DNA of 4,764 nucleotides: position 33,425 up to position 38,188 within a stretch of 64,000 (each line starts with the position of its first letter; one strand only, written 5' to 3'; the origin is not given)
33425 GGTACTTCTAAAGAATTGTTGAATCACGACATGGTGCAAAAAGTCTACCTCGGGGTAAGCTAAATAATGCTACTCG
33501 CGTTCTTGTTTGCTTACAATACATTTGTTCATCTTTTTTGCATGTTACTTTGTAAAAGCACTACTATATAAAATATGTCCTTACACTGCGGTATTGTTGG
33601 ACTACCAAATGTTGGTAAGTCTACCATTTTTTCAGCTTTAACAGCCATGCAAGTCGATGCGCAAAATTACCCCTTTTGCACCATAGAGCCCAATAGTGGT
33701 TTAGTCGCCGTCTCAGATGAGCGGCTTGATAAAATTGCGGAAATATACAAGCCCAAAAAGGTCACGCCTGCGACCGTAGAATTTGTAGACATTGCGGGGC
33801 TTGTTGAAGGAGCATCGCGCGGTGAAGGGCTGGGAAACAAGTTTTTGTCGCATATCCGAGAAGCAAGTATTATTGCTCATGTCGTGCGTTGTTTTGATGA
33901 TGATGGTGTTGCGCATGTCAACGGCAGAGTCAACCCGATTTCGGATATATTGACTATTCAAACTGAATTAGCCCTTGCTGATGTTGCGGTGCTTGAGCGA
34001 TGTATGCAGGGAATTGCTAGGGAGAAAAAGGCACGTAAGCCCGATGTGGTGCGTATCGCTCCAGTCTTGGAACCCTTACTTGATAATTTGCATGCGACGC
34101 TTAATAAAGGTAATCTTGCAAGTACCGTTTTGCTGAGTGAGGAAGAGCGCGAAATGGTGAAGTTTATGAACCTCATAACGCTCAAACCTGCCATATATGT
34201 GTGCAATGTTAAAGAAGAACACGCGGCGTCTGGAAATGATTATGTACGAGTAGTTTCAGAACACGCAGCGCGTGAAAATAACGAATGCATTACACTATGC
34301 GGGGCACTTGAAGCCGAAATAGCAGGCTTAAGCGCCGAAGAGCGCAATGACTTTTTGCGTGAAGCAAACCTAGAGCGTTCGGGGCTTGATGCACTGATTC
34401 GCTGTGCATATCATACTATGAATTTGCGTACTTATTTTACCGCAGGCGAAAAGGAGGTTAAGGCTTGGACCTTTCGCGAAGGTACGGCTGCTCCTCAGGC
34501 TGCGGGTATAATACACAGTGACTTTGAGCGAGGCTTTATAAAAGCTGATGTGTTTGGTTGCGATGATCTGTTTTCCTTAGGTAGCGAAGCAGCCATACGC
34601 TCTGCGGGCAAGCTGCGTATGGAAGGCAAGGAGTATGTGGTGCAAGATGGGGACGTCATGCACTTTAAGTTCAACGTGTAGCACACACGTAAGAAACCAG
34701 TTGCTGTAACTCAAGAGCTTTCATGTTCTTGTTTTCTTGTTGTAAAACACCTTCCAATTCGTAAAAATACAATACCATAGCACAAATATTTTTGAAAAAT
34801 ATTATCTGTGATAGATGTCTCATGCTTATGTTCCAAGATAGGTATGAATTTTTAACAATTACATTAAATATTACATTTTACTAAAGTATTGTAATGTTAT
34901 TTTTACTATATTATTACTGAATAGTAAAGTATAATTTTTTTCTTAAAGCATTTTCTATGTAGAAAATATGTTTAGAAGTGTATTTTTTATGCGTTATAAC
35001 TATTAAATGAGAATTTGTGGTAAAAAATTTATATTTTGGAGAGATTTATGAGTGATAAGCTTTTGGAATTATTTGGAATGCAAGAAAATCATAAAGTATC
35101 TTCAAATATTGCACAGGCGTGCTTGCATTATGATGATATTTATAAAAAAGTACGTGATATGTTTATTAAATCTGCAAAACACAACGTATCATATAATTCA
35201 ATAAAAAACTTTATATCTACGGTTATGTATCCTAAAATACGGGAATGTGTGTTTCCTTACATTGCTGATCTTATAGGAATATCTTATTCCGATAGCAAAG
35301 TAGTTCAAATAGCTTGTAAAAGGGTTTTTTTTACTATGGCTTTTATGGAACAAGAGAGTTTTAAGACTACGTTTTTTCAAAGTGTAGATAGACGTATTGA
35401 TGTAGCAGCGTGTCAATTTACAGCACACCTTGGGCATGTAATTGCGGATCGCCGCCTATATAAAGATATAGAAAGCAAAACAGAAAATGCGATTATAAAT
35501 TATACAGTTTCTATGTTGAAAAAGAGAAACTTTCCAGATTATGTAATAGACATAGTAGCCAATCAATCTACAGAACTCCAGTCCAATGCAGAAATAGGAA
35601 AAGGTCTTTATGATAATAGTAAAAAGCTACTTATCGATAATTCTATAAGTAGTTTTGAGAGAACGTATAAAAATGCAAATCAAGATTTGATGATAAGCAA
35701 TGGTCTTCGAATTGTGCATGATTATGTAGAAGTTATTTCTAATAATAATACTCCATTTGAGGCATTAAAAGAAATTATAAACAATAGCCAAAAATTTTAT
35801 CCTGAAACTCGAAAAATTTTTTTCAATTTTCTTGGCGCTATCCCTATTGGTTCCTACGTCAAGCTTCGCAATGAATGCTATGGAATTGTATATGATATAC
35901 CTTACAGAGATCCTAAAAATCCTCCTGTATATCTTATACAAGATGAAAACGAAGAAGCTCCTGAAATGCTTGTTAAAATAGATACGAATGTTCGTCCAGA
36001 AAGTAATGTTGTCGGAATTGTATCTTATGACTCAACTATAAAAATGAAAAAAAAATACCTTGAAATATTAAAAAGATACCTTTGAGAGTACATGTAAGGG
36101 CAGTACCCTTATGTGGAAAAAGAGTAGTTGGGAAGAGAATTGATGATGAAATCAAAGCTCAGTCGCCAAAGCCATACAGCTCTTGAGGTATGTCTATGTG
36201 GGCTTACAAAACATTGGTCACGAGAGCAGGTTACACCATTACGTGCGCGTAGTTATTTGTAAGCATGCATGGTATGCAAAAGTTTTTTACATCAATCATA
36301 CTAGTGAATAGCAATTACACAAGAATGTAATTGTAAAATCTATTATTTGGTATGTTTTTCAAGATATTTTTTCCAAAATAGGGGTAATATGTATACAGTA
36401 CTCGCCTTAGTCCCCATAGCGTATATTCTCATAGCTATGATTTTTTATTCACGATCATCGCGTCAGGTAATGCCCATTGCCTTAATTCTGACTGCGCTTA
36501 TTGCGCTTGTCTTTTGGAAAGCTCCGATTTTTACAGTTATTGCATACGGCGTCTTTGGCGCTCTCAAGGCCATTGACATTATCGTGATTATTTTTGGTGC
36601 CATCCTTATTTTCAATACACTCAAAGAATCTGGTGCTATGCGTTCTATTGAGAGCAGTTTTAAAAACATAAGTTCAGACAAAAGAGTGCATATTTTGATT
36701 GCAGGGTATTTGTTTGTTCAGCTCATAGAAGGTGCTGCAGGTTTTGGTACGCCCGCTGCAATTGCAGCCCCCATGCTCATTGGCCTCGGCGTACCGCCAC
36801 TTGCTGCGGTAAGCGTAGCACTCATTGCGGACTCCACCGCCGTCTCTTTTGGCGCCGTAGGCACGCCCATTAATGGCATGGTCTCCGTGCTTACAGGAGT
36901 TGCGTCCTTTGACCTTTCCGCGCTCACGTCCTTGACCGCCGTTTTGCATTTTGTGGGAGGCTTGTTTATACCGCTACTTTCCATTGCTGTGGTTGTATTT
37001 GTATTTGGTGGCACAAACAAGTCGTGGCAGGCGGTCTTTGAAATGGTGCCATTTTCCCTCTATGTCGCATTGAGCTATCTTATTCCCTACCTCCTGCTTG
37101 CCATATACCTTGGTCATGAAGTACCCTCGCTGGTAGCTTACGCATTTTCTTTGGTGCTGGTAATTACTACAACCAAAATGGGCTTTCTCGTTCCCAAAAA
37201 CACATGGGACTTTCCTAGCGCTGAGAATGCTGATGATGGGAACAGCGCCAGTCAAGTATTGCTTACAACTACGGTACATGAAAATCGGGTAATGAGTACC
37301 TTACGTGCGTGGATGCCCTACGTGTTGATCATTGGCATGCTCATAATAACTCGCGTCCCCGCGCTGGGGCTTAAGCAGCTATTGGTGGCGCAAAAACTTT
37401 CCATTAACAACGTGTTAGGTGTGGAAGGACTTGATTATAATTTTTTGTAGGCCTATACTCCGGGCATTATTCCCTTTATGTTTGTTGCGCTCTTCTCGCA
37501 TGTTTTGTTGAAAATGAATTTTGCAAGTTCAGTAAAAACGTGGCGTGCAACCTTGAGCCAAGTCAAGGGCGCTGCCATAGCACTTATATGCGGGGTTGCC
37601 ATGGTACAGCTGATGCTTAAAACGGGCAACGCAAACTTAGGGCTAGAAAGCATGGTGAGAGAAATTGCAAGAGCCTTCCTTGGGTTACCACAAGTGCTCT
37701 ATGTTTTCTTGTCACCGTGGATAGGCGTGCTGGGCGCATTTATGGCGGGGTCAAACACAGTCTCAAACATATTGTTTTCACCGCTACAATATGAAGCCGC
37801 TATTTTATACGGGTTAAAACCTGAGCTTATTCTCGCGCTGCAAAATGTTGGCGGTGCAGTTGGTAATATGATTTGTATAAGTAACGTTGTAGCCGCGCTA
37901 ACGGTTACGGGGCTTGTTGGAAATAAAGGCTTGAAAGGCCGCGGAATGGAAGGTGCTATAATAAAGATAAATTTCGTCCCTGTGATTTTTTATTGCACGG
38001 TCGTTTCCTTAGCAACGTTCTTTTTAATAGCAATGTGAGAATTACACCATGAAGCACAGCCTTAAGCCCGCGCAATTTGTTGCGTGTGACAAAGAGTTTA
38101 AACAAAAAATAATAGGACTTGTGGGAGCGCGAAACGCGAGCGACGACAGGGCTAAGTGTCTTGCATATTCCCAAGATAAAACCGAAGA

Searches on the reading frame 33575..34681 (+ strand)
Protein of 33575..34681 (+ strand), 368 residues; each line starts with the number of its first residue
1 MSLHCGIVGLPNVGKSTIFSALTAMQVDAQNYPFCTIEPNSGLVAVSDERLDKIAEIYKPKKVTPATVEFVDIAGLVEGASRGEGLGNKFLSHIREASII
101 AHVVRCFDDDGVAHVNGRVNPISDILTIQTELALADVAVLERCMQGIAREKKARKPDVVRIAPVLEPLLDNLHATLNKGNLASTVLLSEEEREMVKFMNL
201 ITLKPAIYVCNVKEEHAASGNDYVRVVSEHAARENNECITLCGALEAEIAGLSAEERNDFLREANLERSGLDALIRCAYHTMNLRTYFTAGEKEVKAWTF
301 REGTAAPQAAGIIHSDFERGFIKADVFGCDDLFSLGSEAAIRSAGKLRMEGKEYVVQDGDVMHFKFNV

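Call 71: search_protein_families(library=ncbifam, proteins=[window:33575-34681:+], max_evalue=0.00001)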
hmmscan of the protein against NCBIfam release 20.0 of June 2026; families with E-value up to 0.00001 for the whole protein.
window:33575-34681:+ (368 aa): 7 families
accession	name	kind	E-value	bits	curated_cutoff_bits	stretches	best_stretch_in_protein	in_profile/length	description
TIGR00092.1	TIGR00092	equivalog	3.6e-138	460.7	279.2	1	1-368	1-368/368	redox-regulated ATPase YchF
NF007171.0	PRK09602.1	subfamily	1.3e-36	126.3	387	1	2-228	2-242/397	YchF-related putative GTPase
NF008955.0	PRK12297.1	equivalog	4e-24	85.3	406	1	5-142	162-276/429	GTPase ObgE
TIGR02729.1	Obg_CgtA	equivalog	5e-23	81.6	280.25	1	5-142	160-274/329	Obg family GTPase CgtA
NF008956.1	PRK12299.1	equivalog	8.7e-23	80.8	300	1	5-142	161-270/327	GTPase ObgE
NF008954.1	PRK12296.1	equivalog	9.1e-21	73.8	377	1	6-138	163-272/470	GTPase ObgE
TIGR00231.1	small_GTP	domain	4.6e-07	29.8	42.5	1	4-105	5-92/164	GTP-binding protein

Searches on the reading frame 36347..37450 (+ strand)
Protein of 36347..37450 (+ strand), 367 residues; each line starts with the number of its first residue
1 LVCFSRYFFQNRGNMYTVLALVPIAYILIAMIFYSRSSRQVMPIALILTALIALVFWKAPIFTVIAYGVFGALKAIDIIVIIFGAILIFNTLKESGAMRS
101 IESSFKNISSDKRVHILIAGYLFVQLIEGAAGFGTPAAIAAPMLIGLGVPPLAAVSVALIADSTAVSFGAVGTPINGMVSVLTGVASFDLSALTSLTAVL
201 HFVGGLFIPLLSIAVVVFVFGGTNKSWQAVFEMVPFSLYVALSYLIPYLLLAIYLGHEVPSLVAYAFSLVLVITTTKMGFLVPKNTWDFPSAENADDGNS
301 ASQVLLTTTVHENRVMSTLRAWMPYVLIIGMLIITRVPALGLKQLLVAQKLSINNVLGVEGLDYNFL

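Call 29: search_protein_families(library=pfam, proteins=[window:36347-37450:+], max_evalue=0.001)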
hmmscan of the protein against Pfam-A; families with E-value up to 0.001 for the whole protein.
window:36347-37450:+ (367 aa): 1 family
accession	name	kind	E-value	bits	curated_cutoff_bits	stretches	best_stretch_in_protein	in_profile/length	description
PF02652.20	Lactate_perm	-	3e-62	211.5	27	1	17-343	3-304/522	L-lactate permease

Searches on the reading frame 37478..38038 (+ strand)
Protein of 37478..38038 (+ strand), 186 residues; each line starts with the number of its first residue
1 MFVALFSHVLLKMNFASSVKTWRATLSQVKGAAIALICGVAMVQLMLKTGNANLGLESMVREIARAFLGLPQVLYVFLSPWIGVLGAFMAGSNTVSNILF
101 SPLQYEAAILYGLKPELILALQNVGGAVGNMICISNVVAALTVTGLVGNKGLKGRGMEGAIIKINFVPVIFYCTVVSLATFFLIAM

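Call 29: search_protein_families(library=pfam, proteins=[window:37478-38038:+], max_evalue=0.001)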
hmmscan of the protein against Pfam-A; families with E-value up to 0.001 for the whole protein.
window:37478-38038:+ (186 aa): 1 family
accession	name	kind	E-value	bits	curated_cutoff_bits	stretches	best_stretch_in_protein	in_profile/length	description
PF02652.20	Lactate_perm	-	3e-37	129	27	1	2-182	358-521/522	L-lactate permease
